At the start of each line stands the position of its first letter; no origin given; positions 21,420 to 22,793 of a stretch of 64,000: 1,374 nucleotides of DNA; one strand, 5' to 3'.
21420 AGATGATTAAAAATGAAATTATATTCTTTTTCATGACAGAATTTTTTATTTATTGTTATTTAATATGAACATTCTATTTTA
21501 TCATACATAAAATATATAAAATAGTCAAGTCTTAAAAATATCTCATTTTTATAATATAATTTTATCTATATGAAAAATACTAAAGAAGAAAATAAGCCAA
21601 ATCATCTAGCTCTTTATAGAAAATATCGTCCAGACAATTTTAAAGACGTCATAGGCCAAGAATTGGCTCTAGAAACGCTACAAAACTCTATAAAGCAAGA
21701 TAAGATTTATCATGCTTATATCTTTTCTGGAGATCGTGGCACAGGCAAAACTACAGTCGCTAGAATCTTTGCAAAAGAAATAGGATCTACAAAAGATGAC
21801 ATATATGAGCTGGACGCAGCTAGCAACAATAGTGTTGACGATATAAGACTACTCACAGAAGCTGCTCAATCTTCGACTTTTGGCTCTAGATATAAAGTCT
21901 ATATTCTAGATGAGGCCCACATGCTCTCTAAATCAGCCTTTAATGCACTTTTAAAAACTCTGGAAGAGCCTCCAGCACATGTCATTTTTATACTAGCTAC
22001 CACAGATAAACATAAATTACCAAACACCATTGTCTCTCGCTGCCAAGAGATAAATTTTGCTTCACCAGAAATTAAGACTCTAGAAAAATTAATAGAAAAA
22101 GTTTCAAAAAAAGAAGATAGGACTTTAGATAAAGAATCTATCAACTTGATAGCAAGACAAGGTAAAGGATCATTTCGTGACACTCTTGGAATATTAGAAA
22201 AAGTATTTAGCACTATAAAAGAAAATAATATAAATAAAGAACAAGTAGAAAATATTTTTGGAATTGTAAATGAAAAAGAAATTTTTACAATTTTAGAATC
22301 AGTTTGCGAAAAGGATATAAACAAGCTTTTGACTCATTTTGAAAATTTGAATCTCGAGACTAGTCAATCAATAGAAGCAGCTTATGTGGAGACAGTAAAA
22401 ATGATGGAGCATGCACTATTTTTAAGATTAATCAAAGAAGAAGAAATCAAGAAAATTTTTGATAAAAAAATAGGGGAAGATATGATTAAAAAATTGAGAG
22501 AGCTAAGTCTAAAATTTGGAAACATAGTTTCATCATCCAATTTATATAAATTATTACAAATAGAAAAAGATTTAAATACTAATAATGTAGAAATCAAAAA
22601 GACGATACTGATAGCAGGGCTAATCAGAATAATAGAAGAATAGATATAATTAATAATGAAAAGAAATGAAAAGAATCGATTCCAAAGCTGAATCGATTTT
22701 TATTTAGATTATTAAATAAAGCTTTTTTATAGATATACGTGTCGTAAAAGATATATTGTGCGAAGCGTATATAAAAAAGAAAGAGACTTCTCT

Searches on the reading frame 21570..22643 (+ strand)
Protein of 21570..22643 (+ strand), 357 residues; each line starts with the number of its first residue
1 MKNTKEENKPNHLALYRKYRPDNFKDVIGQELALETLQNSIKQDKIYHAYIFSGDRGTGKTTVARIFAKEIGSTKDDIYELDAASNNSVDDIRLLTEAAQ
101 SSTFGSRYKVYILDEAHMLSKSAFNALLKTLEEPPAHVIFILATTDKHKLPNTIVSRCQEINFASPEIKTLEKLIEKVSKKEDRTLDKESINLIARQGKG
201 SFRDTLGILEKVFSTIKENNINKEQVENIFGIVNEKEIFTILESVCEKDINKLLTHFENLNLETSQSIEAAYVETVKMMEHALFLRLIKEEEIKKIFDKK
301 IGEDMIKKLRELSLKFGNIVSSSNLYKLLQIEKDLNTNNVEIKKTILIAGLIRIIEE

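Call 15: search_protein_families(library=pfam, proteins=[window:21570-22643:+])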
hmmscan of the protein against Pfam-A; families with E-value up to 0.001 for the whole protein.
window:21570-22643:+ (357 aa): 10 families
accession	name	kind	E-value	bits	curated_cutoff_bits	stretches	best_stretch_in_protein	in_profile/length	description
PF13177.12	DNA_pol3_delta2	-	2.5e-35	122.3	27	2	86-165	80-159/161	DNA polymerase III, delta subunit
PF00004.35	AAA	-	3.9e-14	53.7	21.2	1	51-162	2-127/131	ATPase family associated with various cellular activities (AAA)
PF13401.12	AAA_22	-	2.4e-07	31.6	27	0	51-93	9-51/130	AAA domain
PF05496.18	RuvB_N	-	4.7e-06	26.9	27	1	20-134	2-111/159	Holliday junction DNA helicase RuvB P-loop domain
PF13173.12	AAA_14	-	1.1e-05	25.8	27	1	49-147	4-100/129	AAA domain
PF13604.12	AAA_30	-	1.3e-05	25.4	27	1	51-141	22-122/191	AAA domain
PF22608.2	DNAX_ATPase_lid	-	2.2e-05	24.6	27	1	175-209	6-40/49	DNA polymerase III clamp loader subunit, ATPase lid domain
PF06068.19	TIP49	-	2.3e-05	24.2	23.8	0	26-74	25-77/347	TIP49 P-loop domain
PF07728.20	AAA_5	-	7.7e-05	23.2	22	0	51-135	3-94/139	AAA domain (dynein-related subfamily)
PF03215.21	Rad17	-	0.0009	19.7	23.8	0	15-111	9-109/186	Rad17 P-loop domain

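Call 23: find_homologous_proteins(query=window:21570-22643:+, max_evalue=1e-40)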
Query window:21570-22643:+ (357 aa): 7961 proteins with E <= 1e-40 among 8000 candidates; the best 120 are listed.
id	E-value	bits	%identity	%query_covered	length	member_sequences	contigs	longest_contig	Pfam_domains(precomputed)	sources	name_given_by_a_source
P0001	9.9e-222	753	100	100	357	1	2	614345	PF06068.20,PF13604.13,PF00004.36,PF13401.13,PF22608.3,PF05496.19,PF13177.13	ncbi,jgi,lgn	ncbi:MAG: DNA polymerase III subunit gamma/tau [Candidatus Paceibacterota bacterium]|jgi:DNA polymer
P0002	2.0e-219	745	99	100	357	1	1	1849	PF06068.20,PF13604.13,PF00004.36,PF13401.13,PF22608.3,PF05496.19,PF13177.13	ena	-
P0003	6.8e-219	744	99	100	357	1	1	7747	PF13173.13,PF06068.20,PF13604.13,PF00004.36,PF13401.13,PF05496.19,PF13177.13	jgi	jgi:DNA polymerase-3 subunit gamma/tau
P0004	1.0e-217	740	98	100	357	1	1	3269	PF13173.13,PF06068.20,PF13604.13,PF00004.36,PF13401.13,PF22608.3,PF05496.19,PF13177.13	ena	-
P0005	2.6e-194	663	86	100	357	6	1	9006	PF13173.13,PF00004.36,PF13401.13,PF05496.19,PF13177.13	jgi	jgi:DNA polymerase-3 subunit gamma/tau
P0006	4.5e-168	577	75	100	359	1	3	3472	PF13173.13,PF06068.20,PF00004.36,PF13401.13,PF22608.3,PF05496.19,PF13177.13,PF07728.21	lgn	-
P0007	3.0e-162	558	73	100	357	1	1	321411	PF13173.13,PF13604.13,PF00004.36,PF13401.13,PF22608.3,PF05496.19,PF13177.13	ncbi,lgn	ncbi:MAG: DNA polymerase III subunit gamma/tau [Candidatus Nomurabacteria bacterium]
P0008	1.9e-153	529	69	100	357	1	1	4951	PF13173.13,PF06068.20,PF13604.13,PF00004.36,PF13401.13,PF22608.3,PF05496.19,PF13177.13,PF07728.21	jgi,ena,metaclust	metaclust:\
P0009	1.1e-152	526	69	100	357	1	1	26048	PF13173.13,PF06068.20,PF13604.13,PF00004.36,PF13401.13,PF05496.19,PF13177.13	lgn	-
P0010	4.3e-151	521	68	100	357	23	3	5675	PF13173.13,PF06068.20,PF13604.13,PF00004.36,PF13401.13,PF05496.19,PF13177.13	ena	-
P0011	1.8e-145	502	71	92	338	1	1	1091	PF13173.13,PF06068.20,PF13604.13,PF00004.36,PF13401.13,PF05496.19,PF13177.13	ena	-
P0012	8.1e-143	494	64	100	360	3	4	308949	PF00004.36,PF13401.13,PF05496.19,PF13177.13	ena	-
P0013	8.7e-142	490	65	100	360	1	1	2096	PF00004.36,PF13401.13,PF22608.3,PF13177.13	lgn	-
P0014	3.1e-141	489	65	96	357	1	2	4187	PF13173.13,PF06068.20,PF00004.36,PF13401.13,PF05496.19,PF13177.13,PF07728.21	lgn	-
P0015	6.4e-141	488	64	100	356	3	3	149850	PF00004.36,PF13401.13,PF05496.19,PF13177.13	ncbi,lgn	-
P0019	2.9e-137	476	63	99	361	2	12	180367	PF00004.36,PF13401.13,PF05496.19,PF13177.13,PF07728.21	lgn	-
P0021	8.9e-137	474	63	100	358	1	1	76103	PF13173.13,PF00004.36,PF13401.13,PF22608.3,PF13177.13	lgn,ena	-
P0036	1.1e-115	405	54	100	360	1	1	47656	PF13173.13,PF00004.36,PF13401.13,PF05496.19,PF13177.13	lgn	-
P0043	7.4e-104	366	52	100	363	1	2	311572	PF00004.36,PF05496.19,PF13177.13,PF03215.22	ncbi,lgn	-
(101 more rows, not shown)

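Call 24: find_encoding_contigs(protein=P0005, flank=10000, max_places=2)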
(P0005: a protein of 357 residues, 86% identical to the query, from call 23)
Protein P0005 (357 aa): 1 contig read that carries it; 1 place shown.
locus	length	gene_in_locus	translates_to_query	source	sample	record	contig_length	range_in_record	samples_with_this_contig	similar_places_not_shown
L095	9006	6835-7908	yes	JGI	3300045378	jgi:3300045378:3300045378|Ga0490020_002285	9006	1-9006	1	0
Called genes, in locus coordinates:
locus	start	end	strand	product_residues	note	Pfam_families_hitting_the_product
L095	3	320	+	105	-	?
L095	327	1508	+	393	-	PF02163:Peptidase_M50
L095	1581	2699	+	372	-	PF03033:Glyco_transf_28, PF04101:Glyco_tran_28_C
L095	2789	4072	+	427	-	PF02403:Seryl_tRNA_N, PF00587:tRNA-synt_2b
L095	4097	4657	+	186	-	-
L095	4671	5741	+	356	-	PF01207:Dus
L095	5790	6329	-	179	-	-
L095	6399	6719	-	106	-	-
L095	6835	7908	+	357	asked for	PF05496:RuvB_N (faint), PF13177:DNA_pol3_delta2, PF00004:AAA, PF13173:AAA_14 (faint), PF13401:AAA_22 (faint), PF13177:DNA_pol3_delta2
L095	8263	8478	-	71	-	-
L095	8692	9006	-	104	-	?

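Call 25: find_encoding_contigs(protein=P0007, flank=10000, max_places=2)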
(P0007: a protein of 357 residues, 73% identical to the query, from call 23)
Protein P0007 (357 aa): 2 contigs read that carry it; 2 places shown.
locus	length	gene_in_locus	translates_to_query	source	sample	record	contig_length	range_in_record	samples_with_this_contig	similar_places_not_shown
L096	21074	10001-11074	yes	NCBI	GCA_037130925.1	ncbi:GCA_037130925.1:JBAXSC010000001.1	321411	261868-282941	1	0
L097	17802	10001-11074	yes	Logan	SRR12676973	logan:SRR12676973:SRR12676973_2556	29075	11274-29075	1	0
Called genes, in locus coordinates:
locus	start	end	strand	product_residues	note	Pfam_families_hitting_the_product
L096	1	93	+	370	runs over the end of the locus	PF01098:FTSW_RODA_SPOVE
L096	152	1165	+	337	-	PF00022:Actin, PF06723:MreB_Mbl, PF00012:HSP70, PF14450:FtsA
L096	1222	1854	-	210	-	-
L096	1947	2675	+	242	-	PF13177:DNA_pol3_delta2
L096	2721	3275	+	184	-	PF01765:RRF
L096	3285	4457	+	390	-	PF02163:Peptidase_M50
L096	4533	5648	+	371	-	PF03033:Glyco_transf_28, PF02684:LpxB (weak), PF04101:Glyco_tran_28_C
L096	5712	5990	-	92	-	-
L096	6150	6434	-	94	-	-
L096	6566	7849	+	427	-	PF02403:Seryl_tRNA_N, PF00587:tRNA-synt_2b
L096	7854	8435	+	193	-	-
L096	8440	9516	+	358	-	PF01207:Dus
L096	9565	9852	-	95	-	-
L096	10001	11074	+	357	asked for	PF05496:RuvB_N (faint), PF13177:DNA_pol3_delta2, PF13604:AAA_30 (faint), PF00004:AAA, PF13173:AAA_14 (faint), PF13401:AAA_22 (faint), PF13177:DNA_pol3_delta2, PF22608:DNAX_ATPase_lid (weak)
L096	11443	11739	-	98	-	-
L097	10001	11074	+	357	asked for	PF05496:RuvB_N (faint), PF13177:DNA_pol3_delta2, PF13604:AAA_30 (faint), PF00004:AAA, PF13173:AAA_14 (faint), PF13401:AAA_22 (faint), PF13177:DNA_pol3_delta2, PF22608:DNAX_ATPase_lid (weak)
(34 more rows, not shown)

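Call 26: find_encoding_contigs(protein=P0009, flank=10000, max_places=2)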
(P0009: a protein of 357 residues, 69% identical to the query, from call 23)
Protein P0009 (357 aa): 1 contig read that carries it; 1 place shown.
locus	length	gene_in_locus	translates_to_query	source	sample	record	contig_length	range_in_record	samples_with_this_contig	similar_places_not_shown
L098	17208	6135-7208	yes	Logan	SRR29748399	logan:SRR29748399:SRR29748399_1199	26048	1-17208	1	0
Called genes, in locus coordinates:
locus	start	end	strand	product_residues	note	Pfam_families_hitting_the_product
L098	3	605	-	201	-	?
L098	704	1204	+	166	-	PF13302:Acetyltransf_3, PF13420:Acetyltransf_4 (weak), PF00583:Acetyltransf_1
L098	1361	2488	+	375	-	PF03033:Glyco_transf_28, PF02684:LpxB (faint), PF04101:Glyco_tran_28_C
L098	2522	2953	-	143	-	-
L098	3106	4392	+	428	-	PF02403:Seryl_tRNA_N, PF00587:tRNA-synt_2b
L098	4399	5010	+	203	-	-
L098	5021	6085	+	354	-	PF01207:Dus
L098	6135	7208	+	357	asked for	PF06068:TIP49 (faint), PF05496:RuvB_N (weak), PF13177:DNA_pol3_delta2, PF13604:AAA_30 (faint), PF00004:AAA, PF13173:AAA_14 (faint), PF13401:AAA_22 (faint), PF13177:DNA_pol3_delta2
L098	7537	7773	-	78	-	-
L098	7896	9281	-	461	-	PF00749:tRNA-synt_1c, PF19269:Anticodon_2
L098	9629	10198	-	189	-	PF01458:SUFBD_core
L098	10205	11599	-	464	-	PF19295:SufBD_N, PF01458:SUFBD_core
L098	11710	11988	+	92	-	-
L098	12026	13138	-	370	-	PF01098:FTSW_RODA_SPOVE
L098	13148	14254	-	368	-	PF00953:Glycos_transf_4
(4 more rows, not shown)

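Call 27: find_encoding_contigs(protein=P0012, flank=10000, max_places=2)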
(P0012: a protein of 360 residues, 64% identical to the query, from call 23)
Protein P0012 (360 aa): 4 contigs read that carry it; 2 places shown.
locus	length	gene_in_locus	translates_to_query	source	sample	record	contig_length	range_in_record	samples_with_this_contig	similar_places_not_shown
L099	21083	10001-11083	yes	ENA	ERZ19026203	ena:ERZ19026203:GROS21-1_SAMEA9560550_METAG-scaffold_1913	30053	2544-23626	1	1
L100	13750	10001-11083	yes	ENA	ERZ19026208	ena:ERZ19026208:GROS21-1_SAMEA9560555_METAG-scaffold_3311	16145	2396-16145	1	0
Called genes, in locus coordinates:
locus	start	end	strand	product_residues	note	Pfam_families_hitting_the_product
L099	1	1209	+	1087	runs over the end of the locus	PF04563:RNA_pol_Rpb2_1, PF04561:RNA_pol_Rpb2_2, PF04565:RNA_pol_Rpb2_3, PF10385:RNA_pol_Rpb2_45, PF00562:RNA_pol_Rpb2_6, PF04560:RNA_pol_Rpb2_7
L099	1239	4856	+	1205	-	PF04997:RNA_pol_Rpb1_1, PF00623:RNA_pol_Rpb1_2, PF04983:RNA_pol_Rpb1_3, PF04998:RNA_pol_Rpb1_5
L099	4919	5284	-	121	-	-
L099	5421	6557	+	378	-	PF03033:Glyco_transf_28, PF04101:Glyco_tran_28_C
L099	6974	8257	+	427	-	PF02403:Seryl_tRNA_N, PF00587:tRNA-synt_2b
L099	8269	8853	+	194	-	-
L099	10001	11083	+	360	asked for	PF05496:RuvB_N (weak), PF13177:DNA_pol3_delta2, PF00004:AAA, PF13401:AAA_22 (faint), PF13177:DNA_pol3_delta2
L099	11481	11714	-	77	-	-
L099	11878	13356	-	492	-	PF00749:tRNA-synt_1c, PF19269:Anticodon_2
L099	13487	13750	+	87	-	-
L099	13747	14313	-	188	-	PF01458:SUFBD_core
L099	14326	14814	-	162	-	PF00226:DnaJ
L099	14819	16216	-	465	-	PF19295:SufBD_N, PF01458:SUFBD_core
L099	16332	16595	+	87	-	-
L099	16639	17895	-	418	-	PF00587:tRNA-synt_2b, PF03129:HGTP_anticodon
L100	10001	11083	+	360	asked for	PF05496:RuvB_N (weak), PF13177:DNA_pol3_delta2, PF00004:AAA, PF13401:AAA_22 (faint), PF13177:DNA_pol3_delta2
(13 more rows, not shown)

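Call 29: find_encoding_contigs(protein=P0015, flank=10000, max_places=1)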
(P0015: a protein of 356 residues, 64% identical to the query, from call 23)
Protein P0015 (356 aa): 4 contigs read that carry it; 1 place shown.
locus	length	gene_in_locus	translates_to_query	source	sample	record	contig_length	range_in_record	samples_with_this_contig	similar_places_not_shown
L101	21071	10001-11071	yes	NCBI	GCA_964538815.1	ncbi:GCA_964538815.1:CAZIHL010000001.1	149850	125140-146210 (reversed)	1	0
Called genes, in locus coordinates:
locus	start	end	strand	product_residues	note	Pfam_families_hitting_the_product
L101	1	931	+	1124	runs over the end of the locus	PF00580:UvrD-helicase, PF13245:AAA_19, PF13538:UvrD_C_2 (faint), PF13361:UvrD_C, PF12705:PDDEXK_1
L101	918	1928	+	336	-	PF12705:PDDEXK_1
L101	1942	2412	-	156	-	-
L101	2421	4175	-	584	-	PF05970:PIF1, PF13245:AAA_19, PF13401:AAA_22, PF13604:AAA_30, PF21530:Pif1_2B_dom (faint), PF14493:HTH_40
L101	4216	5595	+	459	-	PF19295:SufBD_N, PF01458:SUFBD_core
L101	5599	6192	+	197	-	PF01458:SUFBD_core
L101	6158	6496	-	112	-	-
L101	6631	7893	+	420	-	PF02403:Seryl_tRNA_N, PF00587:tRNA-synt_2b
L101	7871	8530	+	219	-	-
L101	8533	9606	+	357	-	PF01207:Dus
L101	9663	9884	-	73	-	-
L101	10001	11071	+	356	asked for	PF05496:RuvB_N (faint), PF13177:DNA_pol3_delta2, PF00004:AAA, PF13401:AAA_22 (faint), PF13177:DNA_pol3_delta2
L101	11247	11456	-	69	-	-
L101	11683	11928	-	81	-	-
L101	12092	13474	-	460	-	PF00749:tRNA-synt_1c, PF19269:Anticodon_2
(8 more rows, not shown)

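Call 30: find_encoding_contigs(protein=P0019, flank=10000, max_places=1)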
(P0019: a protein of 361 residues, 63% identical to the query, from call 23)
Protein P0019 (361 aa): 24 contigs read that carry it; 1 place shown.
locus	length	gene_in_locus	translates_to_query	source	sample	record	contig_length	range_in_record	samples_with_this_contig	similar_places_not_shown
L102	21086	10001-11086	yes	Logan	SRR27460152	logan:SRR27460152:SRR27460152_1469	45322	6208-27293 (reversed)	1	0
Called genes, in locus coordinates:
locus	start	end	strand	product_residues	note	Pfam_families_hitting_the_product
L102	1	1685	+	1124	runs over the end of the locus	PF00580:UvrD-helicase, PF13245:AAA_19, PF13538:UvrD_C_2 (faint), PF13361:UvrD_C, PF12705:PDDEXK_1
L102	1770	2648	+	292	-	PF12705:PDDEXK_1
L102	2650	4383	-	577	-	PF05970:PIF1, PF13245:AAA_19, PF13401:AAA_22, PF13604:AAA_30, PF14493:HTH_40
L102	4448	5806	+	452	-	PF19295:SufBD_N, PF01458:SUFBD_core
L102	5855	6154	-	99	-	-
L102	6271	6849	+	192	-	PF01458:SUFBD_core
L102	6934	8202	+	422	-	PF02403:Seryl_tRNA_N, PF00587:tRNA-synt_2b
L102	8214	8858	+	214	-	-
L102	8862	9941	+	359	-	PF01207:Dus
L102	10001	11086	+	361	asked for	PF05496:RuvB_N (faint), PF13177:DNA_pol3_delta2, PF00004:AAA, PF07728:AAA_5 (faint), PF13401:AAA_22 (faint), PF13177:DNA_pol3_delta2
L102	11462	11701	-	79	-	-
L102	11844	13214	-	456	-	PF00749:tRNA-synt_1c, PF19269:Anticodon_2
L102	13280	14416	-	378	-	PF03033:Glyco_transf_28, PF04101:Glyco_tran_28_C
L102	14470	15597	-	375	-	PF01098:FTSW_RODA_SPOVE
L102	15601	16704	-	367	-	PF00953:Glycos_transf_4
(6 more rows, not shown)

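Call 31: find_encoding_contigs(protein=P0021, flank=10000, max_places=1)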
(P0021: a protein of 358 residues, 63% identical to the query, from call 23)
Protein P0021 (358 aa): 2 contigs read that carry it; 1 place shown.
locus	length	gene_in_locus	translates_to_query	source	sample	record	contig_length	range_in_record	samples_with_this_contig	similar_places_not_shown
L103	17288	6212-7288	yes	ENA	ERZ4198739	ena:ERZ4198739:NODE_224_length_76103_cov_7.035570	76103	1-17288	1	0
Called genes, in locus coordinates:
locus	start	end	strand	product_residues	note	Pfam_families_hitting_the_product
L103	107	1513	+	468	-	PF19295:SufBD_N (weak), PF01458:SUFBD_core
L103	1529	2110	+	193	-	PF01458:SUFBD_core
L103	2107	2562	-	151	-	-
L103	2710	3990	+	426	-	PF02403:Seryl_tRNA_N, PF00587:tRNA-synt_2b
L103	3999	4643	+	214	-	-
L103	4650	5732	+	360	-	PF01207:Dus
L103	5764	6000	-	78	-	-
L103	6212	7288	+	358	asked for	PF13177:DNA_pol3_delta2, PF00004:AAA, PF13173:AAA_14 (faint), PF13401:AAA_22 (faint), PF13177:DNA_pol3_delta2, PF22608:DNAX_ATPase_lid (weak)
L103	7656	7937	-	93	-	-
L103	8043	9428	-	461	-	PF00749:tRNA-synt_1c, PF19269:Anticodon_2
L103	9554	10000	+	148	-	-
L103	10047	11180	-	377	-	PF03033:Glyco_transf_28, PF04101:Glyco_tran_28_C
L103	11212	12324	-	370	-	PF01098:FTSW_RODA_SPOVE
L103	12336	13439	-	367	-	PF00953:Glycos_transf_4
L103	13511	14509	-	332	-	PF00768:Peptidase_S11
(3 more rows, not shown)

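Call 32: find_encoding_contigs(protein=P0036, flank=10000, max_places=1)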
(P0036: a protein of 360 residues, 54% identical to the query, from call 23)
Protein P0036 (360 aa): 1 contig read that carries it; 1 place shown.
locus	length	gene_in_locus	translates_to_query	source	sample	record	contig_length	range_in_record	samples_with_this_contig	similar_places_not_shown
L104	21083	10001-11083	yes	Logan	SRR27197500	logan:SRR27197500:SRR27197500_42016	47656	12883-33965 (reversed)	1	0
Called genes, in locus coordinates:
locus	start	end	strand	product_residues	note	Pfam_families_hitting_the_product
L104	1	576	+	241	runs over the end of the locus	PF00579:tRNA-synt_1b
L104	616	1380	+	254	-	PF02616:SMC_ScpA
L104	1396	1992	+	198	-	PF04079:SMC_ScpB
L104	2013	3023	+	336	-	PF00768:Peptidase_S11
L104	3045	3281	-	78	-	-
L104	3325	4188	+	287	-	PF00953:Glycos_transf_4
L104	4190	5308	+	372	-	PF01098:FTSW_RODA_SPOVE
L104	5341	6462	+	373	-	PF03033:Glyco_transf_28, PF04101:Glyco_tran_28_C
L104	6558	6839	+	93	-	-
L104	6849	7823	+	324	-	PF00587:tRNA-synt_2b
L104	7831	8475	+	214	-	-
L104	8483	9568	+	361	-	PF01207:Dus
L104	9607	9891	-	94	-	-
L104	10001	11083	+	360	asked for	PF05496:RuvB_N, PF13177:DNA_pol3_delta2, PF00004:AAA, PF13173:AAA_14 (faint), PF13401:AAA_22 (faint), PF13177:DNA_pol3_delta2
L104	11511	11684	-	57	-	-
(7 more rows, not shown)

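Call 55: find_encoding_contigs(protein=P0043, flank=10000, max_places=1)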
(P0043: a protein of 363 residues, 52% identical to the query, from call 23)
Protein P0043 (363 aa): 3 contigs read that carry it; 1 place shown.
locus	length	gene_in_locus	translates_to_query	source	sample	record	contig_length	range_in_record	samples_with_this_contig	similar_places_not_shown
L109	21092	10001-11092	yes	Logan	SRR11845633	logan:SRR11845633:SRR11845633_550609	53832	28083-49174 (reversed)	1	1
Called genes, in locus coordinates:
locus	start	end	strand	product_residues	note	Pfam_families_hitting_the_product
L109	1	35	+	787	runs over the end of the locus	PF13431:TPR_17 (faint), PF13428:TPR_14 (faint), PF14559:TPR_19 (faint), PF07719:TPR_2 (faint), PF23914:TPR_CcmH_CycH (weak)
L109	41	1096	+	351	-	PF00579:tRNA-synt_1b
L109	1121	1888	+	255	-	PF02616:SMC_ScpA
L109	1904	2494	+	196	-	PF04079:SMC_ScpB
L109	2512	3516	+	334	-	PF00768:Peptidase_S11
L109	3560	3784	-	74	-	-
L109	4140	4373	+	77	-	PF00953:Glycos_transf_4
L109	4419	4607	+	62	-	-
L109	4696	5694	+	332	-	PF01098:FTSW_RODA_SPOVE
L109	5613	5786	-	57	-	-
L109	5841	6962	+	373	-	PF03033:Glyco_transf_28, PF04101:Glyco_tran_28_C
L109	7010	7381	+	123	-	PF02403:Seryl_tRNA_N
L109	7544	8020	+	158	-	PF00587:tRNA-synt_2b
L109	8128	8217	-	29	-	-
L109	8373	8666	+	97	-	-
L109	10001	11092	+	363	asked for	PF03215:Rad17 (faint), PF05496:RuvB_N (weak), PF13177:DNA_pol3_delta2, PF00004:AAA, PF13177:DNA_pol3_delta2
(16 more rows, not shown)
